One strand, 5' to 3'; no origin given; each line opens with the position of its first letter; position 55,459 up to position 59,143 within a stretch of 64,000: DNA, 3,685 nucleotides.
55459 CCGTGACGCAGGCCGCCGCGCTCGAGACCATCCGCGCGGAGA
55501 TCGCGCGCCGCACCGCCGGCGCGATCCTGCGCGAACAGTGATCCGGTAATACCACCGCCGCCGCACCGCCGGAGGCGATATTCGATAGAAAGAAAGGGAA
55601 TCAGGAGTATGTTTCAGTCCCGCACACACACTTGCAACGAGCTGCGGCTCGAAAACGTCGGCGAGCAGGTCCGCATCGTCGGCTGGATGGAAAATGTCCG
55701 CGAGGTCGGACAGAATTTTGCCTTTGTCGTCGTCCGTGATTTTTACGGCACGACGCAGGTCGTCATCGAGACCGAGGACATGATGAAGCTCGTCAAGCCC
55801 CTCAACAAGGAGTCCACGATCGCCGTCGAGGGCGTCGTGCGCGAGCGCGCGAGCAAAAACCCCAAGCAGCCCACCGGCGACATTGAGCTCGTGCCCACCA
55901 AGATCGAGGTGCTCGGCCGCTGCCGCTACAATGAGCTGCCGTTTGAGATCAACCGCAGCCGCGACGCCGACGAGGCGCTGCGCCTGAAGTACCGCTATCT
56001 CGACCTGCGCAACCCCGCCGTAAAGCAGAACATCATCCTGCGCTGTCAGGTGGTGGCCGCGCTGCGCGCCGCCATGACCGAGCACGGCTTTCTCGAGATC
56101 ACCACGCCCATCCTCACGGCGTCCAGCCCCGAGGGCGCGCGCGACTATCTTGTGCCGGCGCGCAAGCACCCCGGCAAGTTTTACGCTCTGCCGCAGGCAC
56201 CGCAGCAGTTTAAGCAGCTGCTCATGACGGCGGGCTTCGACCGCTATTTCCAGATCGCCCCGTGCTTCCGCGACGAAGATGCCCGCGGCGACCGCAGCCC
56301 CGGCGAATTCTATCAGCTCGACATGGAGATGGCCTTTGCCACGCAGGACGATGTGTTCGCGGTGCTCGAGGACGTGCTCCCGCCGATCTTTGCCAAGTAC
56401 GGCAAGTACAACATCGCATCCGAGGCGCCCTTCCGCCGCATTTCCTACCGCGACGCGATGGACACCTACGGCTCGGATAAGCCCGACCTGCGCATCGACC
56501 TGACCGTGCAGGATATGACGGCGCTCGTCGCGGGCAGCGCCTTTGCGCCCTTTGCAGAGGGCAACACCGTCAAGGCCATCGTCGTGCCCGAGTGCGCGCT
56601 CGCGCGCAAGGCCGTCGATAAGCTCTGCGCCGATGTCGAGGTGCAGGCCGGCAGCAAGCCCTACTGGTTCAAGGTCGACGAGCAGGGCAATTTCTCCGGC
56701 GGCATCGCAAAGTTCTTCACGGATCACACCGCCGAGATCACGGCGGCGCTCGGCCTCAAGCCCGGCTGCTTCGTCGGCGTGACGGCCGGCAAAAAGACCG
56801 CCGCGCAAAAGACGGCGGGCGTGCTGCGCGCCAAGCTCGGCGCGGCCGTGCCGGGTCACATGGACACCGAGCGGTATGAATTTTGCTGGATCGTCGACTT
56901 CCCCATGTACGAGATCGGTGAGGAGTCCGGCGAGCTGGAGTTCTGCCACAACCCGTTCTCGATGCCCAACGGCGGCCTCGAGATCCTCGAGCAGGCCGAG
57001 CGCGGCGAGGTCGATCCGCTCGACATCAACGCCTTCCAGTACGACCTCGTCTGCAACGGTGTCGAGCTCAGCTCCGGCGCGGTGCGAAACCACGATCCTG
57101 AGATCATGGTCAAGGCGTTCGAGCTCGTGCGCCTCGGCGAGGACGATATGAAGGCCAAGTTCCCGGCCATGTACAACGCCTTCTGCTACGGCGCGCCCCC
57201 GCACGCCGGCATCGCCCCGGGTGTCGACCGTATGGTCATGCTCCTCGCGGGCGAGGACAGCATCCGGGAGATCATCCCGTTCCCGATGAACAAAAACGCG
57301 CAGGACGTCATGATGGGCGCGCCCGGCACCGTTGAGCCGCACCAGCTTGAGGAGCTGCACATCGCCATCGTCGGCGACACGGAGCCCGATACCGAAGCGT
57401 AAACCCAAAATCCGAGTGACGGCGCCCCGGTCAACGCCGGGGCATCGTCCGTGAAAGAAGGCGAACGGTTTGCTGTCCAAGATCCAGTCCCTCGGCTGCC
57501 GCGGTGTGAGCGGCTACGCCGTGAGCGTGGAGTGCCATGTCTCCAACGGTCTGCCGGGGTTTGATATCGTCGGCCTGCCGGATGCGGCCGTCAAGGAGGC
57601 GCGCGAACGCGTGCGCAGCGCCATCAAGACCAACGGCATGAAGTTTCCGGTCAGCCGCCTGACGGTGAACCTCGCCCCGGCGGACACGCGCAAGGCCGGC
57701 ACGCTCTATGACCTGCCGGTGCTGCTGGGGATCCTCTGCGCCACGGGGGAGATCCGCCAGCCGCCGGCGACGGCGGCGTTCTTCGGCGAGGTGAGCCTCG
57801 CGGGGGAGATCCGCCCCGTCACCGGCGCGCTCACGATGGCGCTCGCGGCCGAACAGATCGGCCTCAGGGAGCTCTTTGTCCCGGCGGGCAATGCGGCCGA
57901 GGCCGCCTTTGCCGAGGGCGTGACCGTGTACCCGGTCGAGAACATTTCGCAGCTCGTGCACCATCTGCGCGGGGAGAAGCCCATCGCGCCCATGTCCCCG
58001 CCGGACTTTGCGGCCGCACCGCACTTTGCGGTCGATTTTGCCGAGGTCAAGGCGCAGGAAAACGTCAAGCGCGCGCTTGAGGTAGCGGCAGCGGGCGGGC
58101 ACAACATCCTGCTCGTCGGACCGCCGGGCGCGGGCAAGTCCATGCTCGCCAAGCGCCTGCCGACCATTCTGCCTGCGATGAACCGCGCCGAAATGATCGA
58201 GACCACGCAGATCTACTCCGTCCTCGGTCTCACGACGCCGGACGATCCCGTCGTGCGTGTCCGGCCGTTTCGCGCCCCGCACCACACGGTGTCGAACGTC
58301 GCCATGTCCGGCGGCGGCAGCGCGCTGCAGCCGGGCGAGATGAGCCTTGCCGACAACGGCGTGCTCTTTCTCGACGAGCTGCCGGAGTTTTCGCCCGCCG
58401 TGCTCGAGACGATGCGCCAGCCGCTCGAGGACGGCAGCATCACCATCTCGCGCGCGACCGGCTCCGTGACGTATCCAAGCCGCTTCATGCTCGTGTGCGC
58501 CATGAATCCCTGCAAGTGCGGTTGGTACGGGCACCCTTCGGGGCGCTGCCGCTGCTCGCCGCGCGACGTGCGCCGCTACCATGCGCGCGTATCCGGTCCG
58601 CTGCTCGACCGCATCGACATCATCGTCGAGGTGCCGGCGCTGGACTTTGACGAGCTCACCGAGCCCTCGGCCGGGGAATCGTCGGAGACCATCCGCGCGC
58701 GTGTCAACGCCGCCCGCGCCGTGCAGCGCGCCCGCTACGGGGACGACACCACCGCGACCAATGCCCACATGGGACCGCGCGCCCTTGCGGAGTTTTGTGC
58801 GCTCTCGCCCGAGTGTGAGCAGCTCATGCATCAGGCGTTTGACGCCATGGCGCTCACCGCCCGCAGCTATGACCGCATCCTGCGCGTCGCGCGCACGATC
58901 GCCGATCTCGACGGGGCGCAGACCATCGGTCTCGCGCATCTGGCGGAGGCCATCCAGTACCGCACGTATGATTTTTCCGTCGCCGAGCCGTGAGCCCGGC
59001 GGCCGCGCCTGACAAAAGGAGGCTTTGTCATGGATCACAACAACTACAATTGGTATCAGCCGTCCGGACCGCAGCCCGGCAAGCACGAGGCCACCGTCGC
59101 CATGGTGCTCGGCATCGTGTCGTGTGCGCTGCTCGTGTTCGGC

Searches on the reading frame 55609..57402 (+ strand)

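Call 94: search_protein_families(library=pfam, proteins=[window:55609-57402:+], max_evalue=0.0001)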
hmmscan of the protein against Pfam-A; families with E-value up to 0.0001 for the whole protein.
window:55609-57402:+ (597 aa): 3 families
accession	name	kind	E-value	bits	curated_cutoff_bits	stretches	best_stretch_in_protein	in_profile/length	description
PF00152.25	tRNA-synt_2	-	4.9e-107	358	25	1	121-562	1-308/308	tRNA synthetases class II (D, K and N)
PF01336.31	tRNA_anti-codon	-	8.9e-14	51.6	27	1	21-102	1-75/75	OB-fold nucleic acid binding domain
PF02938.19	GAD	-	1.9e-08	34.8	23.4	1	316-402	6-94/95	GAD domain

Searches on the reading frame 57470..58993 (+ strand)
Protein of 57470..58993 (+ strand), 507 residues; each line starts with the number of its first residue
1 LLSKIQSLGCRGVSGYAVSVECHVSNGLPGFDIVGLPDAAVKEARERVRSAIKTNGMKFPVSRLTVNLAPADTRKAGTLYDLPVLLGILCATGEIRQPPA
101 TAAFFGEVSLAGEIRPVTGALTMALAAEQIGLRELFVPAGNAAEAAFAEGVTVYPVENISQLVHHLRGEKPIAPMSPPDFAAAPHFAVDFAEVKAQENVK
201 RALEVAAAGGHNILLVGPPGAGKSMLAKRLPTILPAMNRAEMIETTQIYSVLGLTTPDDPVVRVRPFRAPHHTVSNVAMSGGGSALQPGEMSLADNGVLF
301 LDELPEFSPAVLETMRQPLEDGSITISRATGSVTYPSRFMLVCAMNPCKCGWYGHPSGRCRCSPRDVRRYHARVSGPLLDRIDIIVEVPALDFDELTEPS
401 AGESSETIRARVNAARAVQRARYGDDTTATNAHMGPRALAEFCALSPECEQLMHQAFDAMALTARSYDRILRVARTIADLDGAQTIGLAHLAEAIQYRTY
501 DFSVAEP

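Call 94: search_protein_families(library=pfam, proteins=[window:57470-58993:+], max_evalue=0.0001)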
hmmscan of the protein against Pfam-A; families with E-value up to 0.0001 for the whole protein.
window:57470-58993:+ (507 aa): 6 families
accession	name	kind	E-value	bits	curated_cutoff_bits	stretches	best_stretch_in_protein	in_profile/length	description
PF01078.27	Mg_chelatase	-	1.2e-91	306.2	20.3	1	189-394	1-205/207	Magnesium chelatase, subunit ChlI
PF13541.12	ChlI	-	3.1e-41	140.5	27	1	20-141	1-121/121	Subunit ChlI of Mg-chelatase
PF13335.12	Mg_chelatase_C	-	3.6e-33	114.5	26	1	402-498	1-94/94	Magnesium chelatase, subunit ChlI C-terminal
PF00493.29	MCM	-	1e-10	41.6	23.3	1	283-352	109-178/224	MCM P-loop domain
PF07728.20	AAA_5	-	4.2e-09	37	22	1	212-348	1-124/139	AAA domain (dynein-related subfamily)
PF00158.32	Sigma54_activat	-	5e-07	30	20.2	0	283-346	81-142/168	Sigma-54 interaction domain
